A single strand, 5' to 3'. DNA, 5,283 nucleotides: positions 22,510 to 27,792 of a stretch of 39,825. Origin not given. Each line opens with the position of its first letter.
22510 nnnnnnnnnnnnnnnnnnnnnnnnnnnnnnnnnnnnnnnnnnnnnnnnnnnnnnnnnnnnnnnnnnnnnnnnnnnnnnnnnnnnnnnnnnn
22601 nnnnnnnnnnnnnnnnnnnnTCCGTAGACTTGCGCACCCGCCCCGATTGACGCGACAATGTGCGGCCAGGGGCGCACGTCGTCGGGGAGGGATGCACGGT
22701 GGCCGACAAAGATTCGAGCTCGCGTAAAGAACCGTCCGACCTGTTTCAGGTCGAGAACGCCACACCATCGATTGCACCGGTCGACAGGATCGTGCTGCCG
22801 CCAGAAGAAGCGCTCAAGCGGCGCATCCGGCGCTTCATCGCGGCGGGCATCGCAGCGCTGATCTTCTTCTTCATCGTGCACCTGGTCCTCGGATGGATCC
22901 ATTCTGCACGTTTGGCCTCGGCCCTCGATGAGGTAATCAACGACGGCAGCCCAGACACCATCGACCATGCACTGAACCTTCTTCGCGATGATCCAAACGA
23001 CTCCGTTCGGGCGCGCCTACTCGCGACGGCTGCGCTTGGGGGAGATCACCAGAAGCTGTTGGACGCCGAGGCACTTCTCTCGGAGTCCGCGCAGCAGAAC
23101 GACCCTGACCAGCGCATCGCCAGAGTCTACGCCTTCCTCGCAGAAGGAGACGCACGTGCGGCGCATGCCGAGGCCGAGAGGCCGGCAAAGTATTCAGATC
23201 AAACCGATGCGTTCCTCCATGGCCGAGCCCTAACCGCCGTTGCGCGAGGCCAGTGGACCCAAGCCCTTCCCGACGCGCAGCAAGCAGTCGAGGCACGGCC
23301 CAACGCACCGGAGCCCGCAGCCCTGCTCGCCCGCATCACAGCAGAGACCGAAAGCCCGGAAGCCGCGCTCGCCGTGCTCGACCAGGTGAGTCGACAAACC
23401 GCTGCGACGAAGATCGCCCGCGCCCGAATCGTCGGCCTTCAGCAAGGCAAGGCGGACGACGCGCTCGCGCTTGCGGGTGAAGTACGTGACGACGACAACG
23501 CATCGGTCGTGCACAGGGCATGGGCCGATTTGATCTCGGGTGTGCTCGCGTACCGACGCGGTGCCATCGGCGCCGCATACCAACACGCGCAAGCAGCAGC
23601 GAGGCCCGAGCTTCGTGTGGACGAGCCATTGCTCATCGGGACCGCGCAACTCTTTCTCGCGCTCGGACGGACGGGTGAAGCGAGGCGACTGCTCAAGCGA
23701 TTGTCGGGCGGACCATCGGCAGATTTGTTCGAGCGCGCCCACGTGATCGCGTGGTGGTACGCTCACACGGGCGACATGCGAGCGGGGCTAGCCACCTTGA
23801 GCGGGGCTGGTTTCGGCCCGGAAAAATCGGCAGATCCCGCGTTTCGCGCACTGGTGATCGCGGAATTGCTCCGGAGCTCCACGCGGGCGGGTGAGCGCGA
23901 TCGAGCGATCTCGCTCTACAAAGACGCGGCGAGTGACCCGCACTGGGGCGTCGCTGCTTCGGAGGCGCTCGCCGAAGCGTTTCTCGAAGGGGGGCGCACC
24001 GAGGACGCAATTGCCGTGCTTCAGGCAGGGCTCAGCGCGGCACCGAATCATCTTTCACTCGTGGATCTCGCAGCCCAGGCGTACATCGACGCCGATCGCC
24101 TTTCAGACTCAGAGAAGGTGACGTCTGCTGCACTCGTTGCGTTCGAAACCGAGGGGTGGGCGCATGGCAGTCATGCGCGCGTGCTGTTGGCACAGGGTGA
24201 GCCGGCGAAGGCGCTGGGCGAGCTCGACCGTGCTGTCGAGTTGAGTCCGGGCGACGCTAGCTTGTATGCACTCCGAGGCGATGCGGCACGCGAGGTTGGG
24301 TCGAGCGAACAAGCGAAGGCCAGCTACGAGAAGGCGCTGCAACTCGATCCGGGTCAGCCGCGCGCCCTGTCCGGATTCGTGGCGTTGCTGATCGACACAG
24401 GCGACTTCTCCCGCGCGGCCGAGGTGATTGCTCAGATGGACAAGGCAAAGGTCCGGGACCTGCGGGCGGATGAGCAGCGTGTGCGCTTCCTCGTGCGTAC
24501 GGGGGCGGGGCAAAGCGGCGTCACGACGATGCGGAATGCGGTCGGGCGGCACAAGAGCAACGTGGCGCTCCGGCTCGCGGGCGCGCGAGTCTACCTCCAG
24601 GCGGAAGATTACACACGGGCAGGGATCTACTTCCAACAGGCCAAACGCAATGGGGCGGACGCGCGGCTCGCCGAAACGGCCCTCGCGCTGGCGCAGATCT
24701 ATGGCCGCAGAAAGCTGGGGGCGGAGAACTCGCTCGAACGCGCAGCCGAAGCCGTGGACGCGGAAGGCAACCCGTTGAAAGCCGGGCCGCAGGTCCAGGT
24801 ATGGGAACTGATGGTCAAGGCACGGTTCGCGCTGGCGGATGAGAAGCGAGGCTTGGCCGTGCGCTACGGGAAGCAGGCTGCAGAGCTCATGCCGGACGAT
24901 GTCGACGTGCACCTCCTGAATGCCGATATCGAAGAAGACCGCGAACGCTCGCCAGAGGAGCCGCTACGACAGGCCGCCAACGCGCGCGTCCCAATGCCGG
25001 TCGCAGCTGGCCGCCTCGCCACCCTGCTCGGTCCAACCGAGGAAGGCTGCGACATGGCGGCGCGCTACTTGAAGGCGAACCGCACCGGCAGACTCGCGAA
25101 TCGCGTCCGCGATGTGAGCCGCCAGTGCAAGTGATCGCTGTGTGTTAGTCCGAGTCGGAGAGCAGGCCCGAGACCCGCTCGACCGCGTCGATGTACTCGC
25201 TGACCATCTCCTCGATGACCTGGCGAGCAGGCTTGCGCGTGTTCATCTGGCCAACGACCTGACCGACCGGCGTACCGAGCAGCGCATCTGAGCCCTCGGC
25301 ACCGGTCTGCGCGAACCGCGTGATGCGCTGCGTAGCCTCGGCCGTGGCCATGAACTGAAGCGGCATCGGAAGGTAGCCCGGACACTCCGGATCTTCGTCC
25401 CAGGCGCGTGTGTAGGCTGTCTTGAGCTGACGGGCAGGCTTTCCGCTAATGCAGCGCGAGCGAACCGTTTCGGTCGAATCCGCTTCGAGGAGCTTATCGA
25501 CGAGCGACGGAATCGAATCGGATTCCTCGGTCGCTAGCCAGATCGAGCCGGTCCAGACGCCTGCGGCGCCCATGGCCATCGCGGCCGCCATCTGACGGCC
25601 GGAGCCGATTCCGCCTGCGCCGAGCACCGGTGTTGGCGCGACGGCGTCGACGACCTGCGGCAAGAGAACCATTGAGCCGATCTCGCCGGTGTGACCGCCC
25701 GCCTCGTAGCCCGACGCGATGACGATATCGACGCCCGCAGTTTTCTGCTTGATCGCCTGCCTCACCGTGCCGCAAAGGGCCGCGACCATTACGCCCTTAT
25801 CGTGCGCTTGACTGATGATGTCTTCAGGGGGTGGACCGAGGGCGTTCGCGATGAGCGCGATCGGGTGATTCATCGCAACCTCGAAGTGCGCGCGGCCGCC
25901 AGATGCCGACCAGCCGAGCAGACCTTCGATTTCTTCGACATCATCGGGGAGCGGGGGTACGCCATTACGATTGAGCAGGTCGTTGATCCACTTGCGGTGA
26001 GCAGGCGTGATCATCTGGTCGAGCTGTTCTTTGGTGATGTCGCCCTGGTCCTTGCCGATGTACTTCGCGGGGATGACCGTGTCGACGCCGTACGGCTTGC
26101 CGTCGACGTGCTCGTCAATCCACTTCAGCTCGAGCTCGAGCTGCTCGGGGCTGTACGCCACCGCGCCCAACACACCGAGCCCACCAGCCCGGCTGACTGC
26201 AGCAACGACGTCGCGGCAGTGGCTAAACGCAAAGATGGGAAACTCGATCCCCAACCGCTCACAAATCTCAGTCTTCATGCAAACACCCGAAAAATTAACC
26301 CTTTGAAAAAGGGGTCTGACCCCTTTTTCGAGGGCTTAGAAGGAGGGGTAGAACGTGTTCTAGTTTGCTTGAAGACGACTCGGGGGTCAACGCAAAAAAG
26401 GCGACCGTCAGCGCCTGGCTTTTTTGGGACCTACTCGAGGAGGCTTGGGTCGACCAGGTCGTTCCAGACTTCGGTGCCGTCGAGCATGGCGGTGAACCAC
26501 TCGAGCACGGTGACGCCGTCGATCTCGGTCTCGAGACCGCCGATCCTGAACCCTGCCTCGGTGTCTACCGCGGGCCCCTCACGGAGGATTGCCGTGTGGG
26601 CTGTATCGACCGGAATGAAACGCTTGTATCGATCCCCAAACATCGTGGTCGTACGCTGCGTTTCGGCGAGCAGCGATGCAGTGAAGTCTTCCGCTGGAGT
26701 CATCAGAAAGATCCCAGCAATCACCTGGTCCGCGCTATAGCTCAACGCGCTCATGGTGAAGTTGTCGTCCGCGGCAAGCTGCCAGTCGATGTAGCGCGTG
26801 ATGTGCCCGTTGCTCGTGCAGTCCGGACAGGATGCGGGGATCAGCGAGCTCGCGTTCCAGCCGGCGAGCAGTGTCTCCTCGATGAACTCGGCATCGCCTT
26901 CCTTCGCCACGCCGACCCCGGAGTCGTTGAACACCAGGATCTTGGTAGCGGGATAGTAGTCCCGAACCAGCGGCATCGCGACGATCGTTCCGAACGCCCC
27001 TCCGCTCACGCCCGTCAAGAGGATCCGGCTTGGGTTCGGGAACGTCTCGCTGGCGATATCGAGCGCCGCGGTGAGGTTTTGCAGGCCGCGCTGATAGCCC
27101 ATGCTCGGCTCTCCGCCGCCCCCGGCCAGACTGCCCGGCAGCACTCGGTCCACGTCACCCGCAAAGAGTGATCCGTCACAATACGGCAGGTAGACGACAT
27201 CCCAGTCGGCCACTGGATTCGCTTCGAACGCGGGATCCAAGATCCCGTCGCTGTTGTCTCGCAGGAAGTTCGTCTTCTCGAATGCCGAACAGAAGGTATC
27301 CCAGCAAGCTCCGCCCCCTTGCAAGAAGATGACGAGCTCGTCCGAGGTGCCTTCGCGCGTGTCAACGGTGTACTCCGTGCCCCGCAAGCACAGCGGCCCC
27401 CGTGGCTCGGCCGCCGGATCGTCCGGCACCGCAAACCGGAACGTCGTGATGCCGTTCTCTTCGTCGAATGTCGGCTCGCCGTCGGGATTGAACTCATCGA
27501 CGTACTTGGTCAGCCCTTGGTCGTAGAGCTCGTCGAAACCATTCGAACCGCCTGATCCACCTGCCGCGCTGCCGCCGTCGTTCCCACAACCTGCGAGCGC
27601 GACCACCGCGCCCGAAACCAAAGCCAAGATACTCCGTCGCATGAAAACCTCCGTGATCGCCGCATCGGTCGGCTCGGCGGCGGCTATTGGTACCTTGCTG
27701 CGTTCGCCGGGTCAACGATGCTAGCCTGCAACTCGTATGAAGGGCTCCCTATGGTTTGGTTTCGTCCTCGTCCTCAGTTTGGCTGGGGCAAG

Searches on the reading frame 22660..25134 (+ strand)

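Call 39: search_protein_families(library=pfam, proteins=[window:22660-25134:+])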
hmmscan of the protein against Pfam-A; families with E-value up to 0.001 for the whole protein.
window:22660-25134:+ (824 aa): 14 families
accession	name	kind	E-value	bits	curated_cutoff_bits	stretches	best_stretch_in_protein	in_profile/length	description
PF14559.12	TPR_19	-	5.8e-25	87.8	25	3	547-600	5-58/68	Tetratricopeptide repeat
PF13428.12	TPR_14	-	3e-13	49.4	23.5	1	506-541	8-43/44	Tetratricopeptide repeat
PF07719.23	TPR_2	-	8.6e-12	44.7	27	0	534-565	2-33/34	Tetratricopeptide repeat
PF13432.12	TPR_16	-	3.2e-10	40.7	32.7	2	505-567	3-65/65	Tetratricopeptide repeat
PF13414.12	TPR_11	-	3.2e-10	40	26.8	0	540-570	1-31/42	TPR repeat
PF13181.12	TPR_8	-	3.7e-10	39.6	25.7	1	533-564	1-32/34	Tetratricopeptide repeat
PF00515.34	TPR_1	-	1.2e-09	38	27.8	0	534-564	2-32/34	Tetratricopeptide repeat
PF23914.1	TPR_CcmH_CycH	-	5.6e-08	33.2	42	1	529-603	46-123/158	Cytochrome c-type biogenesis protein H TPR domain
PF12895.13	ANAPC3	-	1.1e-07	32.5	27.2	0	431-486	23-77/82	Anaphase-promoting complex, cyclosome, subunit 3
PF13424.12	TPR_12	-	1.3e-06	28.9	30.1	0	501-562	5-74/77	Tetratricopeptide repeat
PF13176.12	TPR_7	-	2e-06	27.9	27.9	0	435-461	3-31/36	Tetratricopeptide repeat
PF13431.12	TPR_17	-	8.4e-05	23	24.4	0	523-553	3-33/34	Tetratricopeptide repeat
PF09976.15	TPR_21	-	0.0002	21.6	25.5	1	506-565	120-178/193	Tetratricopeptide repeat-like domain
PF13429.12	TPR_15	-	0.00038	20.4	26.2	1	532-605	145-218/280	Tetratricopeptide repeat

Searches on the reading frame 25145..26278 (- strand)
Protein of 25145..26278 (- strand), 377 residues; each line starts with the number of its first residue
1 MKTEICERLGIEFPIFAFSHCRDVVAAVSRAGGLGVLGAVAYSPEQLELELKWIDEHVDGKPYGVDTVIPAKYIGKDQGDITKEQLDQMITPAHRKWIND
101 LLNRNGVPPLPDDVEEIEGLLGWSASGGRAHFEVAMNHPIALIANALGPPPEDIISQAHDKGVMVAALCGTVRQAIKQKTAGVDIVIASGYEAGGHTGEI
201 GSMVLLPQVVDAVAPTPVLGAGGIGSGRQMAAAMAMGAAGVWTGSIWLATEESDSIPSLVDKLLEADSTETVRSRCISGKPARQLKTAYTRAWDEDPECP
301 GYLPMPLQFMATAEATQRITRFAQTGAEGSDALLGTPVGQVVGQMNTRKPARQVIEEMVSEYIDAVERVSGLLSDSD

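Call 39: search_protein_families(library=pfam, proteins=[window:25145-26278:-])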
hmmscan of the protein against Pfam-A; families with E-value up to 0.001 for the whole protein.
window:25145-26278:- (377 aa): 4 families
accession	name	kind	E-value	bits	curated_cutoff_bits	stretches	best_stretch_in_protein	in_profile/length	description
PF03060.21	NMO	-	6.8e-47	160.9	28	1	22-360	25-330/331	Nitronate monooxygenase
PF01070.24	FMN_dh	-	9.4e-07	28.6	24.9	1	172-248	229-306/350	FMN-dependent dehydrogenase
PF00478.31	IMPDH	-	0.00051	19.6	25.6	0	215-255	207-247/345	IMP dehydrogenase / GMP reductase domain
PF04131.20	NanE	-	0.00054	19.6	27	1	152-245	82-174/192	Putative N-acetylmannosamine-6-phosphate epimerase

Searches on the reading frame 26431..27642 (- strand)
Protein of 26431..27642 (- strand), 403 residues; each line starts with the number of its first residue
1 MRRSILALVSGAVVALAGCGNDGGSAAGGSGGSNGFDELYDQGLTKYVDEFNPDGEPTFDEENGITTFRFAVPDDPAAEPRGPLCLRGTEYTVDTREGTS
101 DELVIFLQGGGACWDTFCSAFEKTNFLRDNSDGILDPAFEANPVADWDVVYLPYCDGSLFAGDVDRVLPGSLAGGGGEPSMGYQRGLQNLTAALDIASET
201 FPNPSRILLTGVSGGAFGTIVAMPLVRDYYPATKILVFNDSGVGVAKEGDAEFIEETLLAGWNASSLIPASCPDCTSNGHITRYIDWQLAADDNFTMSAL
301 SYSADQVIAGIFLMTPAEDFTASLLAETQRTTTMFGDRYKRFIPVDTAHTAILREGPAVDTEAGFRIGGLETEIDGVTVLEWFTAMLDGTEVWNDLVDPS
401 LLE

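Call 3: search_protein_families(library=pfam, proteins=[window:26431-27642:-])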
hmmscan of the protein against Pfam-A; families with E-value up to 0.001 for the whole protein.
window:26431-27642:- (403 aa): 1 family
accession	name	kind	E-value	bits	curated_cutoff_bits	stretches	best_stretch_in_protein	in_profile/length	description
PF03283.19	PAE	-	1.1e-12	48.2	26.6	1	78-243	17-187/355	Pectinacetylesterase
